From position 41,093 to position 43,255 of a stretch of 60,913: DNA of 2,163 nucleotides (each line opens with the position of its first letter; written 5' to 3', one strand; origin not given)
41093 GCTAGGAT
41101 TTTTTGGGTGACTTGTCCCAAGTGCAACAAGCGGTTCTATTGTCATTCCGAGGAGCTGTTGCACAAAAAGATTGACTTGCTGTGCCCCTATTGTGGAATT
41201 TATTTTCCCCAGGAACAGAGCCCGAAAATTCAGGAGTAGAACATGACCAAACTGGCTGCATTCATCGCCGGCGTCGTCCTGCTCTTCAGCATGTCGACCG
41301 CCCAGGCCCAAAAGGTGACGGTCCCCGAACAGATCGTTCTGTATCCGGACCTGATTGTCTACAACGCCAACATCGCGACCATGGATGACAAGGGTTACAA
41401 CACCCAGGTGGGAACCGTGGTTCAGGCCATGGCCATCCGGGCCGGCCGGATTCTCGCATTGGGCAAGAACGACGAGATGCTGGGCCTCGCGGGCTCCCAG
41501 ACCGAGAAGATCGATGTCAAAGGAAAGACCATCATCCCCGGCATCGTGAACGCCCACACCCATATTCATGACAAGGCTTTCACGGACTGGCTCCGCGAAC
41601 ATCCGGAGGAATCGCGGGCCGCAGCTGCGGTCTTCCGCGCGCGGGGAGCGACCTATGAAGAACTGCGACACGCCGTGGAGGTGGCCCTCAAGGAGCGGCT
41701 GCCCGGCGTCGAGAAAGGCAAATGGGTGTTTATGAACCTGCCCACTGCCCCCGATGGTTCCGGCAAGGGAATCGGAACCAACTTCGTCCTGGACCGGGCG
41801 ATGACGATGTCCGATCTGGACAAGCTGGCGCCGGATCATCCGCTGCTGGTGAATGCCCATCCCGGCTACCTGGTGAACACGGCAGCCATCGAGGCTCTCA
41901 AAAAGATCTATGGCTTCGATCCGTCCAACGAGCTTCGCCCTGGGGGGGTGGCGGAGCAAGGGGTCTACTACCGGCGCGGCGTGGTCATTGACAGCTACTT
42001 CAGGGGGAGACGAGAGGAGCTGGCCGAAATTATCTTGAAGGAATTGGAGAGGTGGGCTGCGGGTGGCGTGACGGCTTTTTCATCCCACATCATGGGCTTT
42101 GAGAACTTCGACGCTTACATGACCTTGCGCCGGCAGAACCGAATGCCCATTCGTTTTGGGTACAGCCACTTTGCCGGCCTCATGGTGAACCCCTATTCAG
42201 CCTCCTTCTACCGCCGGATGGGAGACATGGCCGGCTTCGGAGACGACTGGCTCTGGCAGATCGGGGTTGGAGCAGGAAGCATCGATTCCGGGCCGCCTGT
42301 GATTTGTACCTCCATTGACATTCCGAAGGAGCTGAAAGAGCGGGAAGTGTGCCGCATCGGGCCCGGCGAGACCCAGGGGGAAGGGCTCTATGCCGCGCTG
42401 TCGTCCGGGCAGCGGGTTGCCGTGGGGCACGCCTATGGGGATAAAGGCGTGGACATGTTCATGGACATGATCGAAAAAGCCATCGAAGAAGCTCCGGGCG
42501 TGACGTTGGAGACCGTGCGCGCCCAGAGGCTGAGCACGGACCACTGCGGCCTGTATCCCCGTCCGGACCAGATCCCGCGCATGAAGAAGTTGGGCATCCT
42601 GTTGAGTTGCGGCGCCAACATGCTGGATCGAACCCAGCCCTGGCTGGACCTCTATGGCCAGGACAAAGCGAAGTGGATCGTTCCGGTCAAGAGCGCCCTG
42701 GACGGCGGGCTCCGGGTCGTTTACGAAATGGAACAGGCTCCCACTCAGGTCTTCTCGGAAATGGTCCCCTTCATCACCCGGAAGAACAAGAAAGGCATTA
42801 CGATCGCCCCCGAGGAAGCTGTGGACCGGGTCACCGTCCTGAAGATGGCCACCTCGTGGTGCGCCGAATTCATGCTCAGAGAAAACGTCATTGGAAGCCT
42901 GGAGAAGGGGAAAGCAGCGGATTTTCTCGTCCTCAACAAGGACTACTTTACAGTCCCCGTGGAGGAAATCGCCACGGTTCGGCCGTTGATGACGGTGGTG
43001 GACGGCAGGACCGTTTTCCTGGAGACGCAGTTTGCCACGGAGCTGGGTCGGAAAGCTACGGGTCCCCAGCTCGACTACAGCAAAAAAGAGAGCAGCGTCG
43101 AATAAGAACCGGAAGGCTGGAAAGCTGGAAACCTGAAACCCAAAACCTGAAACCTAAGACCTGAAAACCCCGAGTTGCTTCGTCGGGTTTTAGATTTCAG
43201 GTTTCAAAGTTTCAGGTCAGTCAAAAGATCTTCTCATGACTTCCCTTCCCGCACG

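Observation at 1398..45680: Four paralogues (five domain copies) of an uncharacterised exported protein family scattered through the island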

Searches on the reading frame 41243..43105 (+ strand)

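Call 17: search_protein_families(library=pfam, proteins=[window:41243-43105:+], max_evalue=0.001)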
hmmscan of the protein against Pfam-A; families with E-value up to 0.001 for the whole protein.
window:41243-43105:+ (620 aa): 2 families
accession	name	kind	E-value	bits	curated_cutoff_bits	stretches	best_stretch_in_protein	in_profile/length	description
PF07969.17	Amidohydro_3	-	6.4e-36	125.3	29.7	1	90-592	3-472/472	Amidohydrolase family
PF01979.26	Amidohydro_1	-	2.6e-10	40.5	25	1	479-591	232-345/345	Amidohydrolase family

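Call 75: search_protein_families(library=ncbifam, proteins=[window:41243-43105:+], max_evalue=0.001)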
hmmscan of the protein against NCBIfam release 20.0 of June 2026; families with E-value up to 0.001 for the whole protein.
window:41243-43105:+ (620 aa): 26 families (the best 25 are shown)
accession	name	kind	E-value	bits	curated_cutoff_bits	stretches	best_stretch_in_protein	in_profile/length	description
NF006056.0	PRK08204.1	subfamily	1.4e-12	47.2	391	2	39-112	7-71/449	hypothetical protein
NF006055.0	PRK08203.1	equivalog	1.2e-10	40.5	532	1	37-110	7-73/455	8-oxoguanine deaminase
TIGR01224.1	hutI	equivalog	3.9e-10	39.1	298.15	1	61-108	4-49/377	imidazolonepropionase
NF005557.0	PRK07228.1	equivalog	6.4e-10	38.3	522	1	525-582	335-393/445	5'-deoxyadenosine deaminase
NF006549.0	PRK09045.1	equivalog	8.8e-10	37.8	540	0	525-565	339-379/444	TRZ/ATZ family hydrolase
NF051886.1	XaaProDiPepCaul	equivalog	1.3e-09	37.6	500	1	56-130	12-85/398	Xaa-Pro dipeptidase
NF006689.0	PRK09237.1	equivalog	9.9e-08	30.9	371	1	62-113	24-71/383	amidohydrolase/deacetylase family metallohydrolase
TIGR03178.1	allantoinase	equivalog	1.8e-07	30.4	357.85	1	57-128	14-79/441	allantoinase AllB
TIGR01178.1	ade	equivalog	5.4e-07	28.5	472.5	1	57-110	16-61/552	adenine deaminase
NF005211.0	PRK06687.1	equivalog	5.9e-07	28.6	703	0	42-108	7-67/419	TRZ/ATZ family protein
TIGR02967.1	guan_deamin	equivalog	7.6e-07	28.4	375.4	0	524-571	320-367/401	guanine deaminase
NF004701.0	PRK06038.1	equivalog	9.2e-07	27.9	609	1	36-109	5-67/432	N-ethylammeline chlorohydrolase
NF006679.0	PRK09228.1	subfamily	1e-06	27.8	351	0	62-108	33-79/433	guanine deaminase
NF012037.0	PRK15493.1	equivalog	1.6e-06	27.2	779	0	86-108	46-68/435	bifunctional S-methyl-5'-thioadenosine deaminase/S-adenosylhomocysteine deaminase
NF005540.0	PRK07203.1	equivalog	8.8e-06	24.6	444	1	37-109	2-69/444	putative aminohydrolase SsnA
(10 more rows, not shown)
